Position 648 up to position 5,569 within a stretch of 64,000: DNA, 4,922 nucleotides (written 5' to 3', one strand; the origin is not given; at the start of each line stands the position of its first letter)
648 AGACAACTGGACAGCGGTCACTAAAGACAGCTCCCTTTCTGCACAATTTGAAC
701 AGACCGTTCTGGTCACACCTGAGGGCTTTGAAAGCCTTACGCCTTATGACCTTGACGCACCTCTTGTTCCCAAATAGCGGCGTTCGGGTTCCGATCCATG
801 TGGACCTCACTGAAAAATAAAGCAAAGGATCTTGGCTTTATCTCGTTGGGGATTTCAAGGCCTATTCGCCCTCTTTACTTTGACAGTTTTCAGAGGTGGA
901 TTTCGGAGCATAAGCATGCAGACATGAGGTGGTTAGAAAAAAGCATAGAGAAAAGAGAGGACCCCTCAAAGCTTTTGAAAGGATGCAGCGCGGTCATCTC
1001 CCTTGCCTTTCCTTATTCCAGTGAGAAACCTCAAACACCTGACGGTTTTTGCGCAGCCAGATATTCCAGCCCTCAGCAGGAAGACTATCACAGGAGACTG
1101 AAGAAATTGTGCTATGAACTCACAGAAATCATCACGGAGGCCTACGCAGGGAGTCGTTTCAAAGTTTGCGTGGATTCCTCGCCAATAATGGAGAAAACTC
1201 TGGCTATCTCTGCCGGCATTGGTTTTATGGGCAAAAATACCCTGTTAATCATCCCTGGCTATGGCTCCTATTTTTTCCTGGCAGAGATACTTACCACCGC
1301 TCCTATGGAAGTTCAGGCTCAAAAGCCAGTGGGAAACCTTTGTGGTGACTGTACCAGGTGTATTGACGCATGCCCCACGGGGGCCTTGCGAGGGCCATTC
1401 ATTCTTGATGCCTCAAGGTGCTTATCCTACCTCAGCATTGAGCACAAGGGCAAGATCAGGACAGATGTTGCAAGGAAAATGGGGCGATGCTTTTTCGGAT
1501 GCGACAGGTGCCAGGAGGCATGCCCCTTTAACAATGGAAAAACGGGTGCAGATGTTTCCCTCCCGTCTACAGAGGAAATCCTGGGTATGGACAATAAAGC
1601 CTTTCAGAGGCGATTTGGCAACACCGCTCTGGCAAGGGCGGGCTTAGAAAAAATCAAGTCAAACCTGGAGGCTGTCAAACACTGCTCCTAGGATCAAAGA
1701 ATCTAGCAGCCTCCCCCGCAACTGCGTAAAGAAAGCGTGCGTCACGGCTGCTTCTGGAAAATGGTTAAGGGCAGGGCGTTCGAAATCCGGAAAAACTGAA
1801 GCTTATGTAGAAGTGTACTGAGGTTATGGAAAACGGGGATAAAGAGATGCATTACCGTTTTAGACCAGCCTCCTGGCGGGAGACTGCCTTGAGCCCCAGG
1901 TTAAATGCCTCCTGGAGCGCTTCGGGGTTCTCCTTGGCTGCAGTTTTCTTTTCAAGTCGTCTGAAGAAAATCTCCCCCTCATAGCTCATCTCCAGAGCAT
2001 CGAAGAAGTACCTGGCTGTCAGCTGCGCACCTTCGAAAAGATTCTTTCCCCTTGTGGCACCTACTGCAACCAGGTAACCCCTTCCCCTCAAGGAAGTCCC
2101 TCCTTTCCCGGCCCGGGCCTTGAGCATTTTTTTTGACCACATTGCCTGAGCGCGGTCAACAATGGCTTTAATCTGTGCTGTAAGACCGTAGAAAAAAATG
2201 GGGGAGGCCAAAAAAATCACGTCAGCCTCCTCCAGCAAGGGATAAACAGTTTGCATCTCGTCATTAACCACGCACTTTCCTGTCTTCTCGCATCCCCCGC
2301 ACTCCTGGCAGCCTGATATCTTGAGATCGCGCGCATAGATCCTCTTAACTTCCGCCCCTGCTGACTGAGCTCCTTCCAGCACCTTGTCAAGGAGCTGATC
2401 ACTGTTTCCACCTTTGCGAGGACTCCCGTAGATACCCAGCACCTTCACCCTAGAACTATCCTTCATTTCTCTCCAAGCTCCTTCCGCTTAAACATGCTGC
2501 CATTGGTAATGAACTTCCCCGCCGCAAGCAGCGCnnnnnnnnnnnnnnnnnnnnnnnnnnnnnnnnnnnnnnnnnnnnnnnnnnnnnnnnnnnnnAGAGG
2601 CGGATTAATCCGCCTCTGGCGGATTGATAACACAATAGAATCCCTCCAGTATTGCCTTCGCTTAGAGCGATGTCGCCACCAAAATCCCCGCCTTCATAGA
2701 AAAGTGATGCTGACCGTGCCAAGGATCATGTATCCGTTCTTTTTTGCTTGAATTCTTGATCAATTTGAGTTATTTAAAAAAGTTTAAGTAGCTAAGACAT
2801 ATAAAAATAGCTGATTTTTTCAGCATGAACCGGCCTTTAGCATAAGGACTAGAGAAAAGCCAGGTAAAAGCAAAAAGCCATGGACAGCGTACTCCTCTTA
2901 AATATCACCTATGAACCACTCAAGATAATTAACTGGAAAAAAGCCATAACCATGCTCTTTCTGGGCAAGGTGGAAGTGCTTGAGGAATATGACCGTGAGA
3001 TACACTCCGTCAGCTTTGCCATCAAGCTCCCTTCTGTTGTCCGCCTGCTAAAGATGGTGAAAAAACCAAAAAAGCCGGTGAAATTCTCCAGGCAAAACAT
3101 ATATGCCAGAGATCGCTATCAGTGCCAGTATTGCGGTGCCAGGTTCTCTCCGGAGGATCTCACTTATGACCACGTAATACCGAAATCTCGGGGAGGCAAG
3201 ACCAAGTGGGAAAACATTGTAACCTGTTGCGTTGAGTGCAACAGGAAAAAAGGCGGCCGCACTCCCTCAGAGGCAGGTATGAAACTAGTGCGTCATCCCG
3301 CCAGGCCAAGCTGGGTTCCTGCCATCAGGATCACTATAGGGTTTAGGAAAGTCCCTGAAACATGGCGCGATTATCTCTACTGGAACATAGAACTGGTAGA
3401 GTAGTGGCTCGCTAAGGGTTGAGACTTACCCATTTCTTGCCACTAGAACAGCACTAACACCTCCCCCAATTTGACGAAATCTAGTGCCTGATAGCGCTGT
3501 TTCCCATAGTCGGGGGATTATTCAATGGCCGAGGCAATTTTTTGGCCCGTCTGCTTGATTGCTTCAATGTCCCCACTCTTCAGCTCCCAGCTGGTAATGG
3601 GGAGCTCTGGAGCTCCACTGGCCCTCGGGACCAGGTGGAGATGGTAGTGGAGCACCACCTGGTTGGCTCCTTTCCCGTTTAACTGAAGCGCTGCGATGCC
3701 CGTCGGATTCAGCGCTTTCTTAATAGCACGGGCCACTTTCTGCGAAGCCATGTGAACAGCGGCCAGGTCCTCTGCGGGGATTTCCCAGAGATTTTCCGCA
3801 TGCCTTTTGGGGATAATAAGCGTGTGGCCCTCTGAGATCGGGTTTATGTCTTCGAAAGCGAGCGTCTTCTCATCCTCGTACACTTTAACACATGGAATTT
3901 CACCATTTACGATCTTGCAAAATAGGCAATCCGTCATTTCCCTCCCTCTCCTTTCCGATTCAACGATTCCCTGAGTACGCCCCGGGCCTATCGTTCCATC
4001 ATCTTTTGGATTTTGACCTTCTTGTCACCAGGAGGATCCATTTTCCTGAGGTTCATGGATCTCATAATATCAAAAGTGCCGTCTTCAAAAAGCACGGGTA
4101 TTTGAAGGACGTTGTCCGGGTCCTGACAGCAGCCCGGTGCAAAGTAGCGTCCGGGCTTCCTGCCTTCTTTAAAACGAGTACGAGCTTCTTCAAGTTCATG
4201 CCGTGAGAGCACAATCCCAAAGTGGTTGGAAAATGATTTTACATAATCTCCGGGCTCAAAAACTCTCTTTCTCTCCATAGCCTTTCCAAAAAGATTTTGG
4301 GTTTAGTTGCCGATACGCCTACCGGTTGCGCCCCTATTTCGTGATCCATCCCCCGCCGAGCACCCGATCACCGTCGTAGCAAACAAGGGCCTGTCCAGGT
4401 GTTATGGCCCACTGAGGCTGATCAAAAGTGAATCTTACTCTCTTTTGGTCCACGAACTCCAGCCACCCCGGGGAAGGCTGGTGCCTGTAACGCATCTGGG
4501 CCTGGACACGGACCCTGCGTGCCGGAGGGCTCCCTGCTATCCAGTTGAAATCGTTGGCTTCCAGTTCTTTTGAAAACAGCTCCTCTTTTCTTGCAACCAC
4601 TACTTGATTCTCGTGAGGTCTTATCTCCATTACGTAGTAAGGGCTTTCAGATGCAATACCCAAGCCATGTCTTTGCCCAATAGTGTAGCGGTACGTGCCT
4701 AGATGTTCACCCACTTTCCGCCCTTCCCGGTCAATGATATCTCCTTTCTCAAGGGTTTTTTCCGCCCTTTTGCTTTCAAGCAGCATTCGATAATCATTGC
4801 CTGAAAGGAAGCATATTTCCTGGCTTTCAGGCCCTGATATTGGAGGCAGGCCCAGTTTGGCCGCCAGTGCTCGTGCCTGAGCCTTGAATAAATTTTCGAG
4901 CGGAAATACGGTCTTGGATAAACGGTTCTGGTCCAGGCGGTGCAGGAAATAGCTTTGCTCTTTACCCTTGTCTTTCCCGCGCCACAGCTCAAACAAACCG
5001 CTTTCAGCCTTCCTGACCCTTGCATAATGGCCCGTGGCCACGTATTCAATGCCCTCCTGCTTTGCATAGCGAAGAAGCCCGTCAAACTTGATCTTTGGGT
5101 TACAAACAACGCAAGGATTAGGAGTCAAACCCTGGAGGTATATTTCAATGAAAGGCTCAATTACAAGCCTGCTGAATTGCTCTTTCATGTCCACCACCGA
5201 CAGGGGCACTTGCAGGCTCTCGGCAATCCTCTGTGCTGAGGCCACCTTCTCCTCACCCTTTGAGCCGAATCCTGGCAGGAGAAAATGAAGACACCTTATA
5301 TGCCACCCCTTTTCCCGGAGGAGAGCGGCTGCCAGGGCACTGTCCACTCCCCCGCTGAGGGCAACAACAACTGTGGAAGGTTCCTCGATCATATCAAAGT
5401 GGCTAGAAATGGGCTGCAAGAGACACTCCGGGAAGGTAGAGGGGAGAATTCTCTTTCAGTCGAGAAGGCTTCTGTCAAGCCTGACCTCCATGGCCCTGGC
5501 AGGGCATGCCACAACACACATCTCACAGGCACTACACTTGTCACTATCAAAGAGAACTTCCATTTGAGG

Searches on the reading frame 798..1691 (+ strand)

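Call 65: search_protein_families(library=pfam, proteins=[window:798-1691:+], max_evalue=0.00001)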
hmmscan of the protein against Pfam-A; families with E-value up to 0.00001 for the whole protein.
window:798-1691:+ (297 aa): 4 families
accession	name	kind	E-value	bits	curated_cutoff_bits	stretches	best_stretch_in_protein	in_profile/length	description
PF13484.11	Fer4_16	-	7.8e-20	71.9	30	1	182-245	2-66/66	4Fe-4S double cluster binding domain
PF08331.15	QueG_DUF1730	-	4e-11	43.1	25.1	1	53-127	1-77/77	Epoxyqueuosine reductase QueG, DUF1730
PF12838.12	Fer4_7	-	3.3e-07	31.1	27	1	182-245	2-51/52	4Fe-4S dicluster domain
PF00037.32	Fer4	-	5.8e-06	26.3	21.1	0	181-198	7-24/24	4Fe-4S binding domain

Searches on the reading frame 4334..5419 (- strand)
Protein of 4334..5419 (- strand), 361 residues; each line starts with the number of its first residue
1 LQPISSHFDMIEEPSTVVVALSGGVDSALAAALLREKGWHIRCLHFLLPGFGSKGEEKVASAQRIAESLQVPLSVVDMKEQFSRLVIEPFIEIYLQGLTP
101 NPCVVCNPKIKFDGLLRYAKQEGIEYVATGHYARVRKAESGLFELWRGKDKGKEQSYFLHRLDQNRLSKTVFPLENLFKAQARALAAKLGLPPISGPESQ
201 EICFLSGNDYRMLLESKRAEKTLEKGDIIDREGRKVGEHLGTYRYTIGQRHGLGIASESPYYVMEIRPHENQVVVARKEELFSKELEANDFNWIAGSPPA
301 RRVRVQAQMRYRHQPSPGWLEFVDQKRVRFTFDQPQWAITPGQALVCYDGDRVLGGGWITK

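Call 65: search_protein_families(library=pfam, proteins=[window:4334-5419:-], max_evalue=0.00001)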
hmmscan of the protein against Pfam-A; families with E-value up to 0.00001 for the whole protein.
window:4334-5419:- (361 aa): 5 families
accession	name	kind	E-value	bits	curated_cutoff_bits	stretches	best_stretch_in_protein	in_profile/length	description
PF03054.22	tRNA_Me_trans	-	3.5e-58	197.1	20.6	1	16-206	2-201/202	tRNA methyl transferase HUP domain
PF20258.4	tRNA_Me_trans_C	-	4.4e-20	72.2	20.6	1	283-359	1-77/77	Aminomethyltransferase beta-barrel domain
PF20259.3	tRNA_Me_trans_M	-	8.7e-18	64.1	27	1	224-277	11-66/66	tRNA methyl transferase PRC-barrel domain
PF02540.23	NAD_synthase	-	6.8e-09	35.6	21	1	15-82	19-85/242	NAD synthase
PF06508.19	QueC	-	2.6e-07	30.8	22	1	17-79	2-61/210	Queuosine biosynthesis protein QueC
